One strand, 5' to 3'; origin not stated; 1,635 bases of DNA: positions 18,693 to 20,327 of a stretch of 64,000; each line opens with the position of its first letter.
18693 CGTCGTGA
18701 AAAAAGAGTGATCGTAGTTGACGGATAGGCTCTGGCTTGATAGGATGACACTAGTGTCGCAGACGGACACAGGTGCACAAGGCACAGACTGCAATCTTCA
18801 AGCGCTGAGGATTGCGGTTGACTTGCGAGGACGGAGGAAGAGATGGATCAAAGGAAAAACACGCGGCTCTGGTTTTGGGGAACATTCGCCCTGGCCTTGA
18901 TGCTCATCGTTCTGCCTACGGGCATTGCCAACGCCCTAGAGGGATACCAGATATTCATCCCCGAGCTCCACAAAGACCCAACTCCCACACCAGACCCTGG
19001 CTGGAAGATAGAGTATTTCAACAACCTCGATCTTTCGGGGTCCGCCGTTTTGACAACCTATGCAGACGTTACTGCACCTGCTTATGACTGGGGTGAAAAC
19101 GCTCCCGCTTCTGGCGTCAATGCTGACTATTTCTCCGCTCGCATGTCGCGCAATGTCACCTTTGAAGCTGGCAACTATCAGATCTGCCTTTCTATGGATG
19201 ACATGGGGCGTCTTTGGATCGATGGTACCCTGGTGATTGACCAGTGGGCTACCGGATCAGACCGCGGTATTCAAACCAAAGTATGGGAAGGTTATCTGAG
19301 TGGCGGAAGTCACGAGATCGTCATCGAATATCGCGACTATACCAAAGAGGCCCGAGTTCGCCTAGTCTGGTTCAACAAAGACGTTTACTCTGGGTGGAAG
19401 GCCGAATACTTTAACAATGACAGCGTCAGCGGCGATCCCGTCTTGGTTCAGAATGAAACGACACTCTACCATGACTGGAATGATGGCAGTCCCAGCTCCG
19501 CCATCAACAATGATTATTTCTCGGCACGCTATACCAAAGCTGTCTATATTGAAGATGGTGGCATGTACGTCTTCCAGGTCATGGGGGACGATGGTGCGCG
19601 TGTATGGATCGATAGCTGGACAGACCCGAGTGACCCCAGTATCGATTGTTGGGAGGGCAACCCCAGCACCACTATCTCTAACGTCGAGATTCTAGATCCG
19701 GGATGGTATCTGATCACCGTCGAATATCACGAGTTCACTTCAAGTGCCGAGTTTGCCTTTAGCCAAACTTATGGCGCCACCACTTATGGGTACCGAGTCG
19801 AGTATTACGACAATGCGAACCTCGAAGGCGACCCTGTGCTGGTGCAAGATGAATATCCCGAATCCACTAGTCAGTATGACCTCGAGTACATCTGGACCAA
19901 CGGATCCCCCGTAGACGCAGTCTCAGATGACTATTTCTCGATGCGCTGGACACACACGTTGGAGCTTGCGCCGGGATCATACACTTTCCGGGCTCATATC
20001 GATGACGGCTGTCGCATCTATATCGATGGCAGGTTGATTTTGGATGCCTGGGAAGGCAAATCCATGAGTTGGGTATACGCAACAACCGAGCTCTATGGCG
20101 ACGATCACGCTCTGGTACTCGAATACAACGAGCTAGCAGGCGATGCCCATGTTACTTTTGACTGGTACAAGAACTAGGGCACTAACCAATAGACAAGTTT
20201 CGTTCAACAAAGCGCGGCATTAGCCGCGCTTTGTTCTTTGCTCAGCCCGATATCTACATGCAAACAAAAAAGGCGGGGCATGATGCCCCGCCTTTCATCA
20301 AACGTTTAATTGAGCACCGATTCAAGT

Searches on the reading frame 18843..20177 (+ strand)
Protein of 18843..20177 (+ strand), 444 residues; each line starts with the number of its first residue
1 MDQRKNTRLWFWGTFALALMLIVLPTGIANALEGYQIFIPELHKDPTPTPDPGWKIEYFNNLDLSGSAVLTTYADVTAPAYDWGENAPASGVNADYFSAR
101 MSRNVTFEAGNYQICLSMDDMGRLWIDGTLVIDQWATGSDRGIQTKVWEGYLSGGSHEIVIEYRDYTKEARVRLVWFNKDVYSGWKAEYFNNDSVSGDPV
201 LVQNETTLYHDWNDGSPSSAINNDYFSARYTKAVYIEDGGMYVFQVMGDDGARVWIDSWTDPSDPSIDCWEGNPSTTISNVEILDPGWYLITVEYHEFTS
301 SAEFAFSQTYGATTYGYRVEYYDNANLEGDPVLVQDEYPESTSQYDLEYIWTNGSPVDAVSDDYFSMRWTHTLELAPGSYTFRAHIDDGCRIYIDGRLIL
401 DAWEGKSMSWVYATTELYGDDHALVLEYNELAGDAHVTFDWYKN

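Call 41: find_encoding_contigs(protein=window:18843-20177:+, flank=10000, max_places=1)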
Protein window:18843-20177:+ (444 aa): 2 contigs read that carry it; 1 place shown.
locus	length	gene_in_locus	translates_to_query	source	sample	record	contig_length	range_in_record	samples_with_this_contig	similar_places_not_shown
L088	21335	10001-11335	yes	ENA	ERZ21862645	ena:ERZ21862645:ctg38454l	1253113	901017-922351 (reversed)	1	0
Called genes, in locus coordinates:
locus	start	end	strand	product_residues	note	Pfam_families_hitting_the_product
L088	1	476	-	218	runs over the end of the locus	PF04542:Sigma70_r2, PF08281:Sigma70_r4_2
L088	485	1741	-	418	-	PF12708:Pect-lyase_RHGA_epim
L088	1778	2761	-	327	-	-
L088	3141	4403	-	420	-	PF01208:URO-D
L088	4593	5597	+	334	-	PF01261:AP_endonuc_2, PF03786:UxuA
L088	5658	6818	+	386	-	PF01408:GFO_IDH_MocA, PF22725:GFO_IDH_MocA_C3, PF02894:GFO_IDH_MocA_C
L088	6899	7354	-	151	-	PF01980:TrmO_N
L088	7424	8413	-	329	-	-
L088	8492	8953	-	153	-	PF01243:PNPOx_N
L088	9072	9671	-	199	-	PF08239:SH3_3 (weak)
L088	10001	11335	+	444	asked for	PF07691:PA14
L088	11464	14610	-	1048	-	PF01590:GAF (weak), PF13185:GAF_2 (weak), PF00989:PAS, PF08448:PAS_4, PF13426:PAS_9, PF08447:PAS_3, PF02518:HATPase_c, PF00072:Response_reg, +1 more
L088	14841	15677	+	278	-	PF01261:AP_endonuc_2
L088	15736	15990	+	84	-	-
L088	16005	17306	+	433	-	PF00082:Peptidase_S8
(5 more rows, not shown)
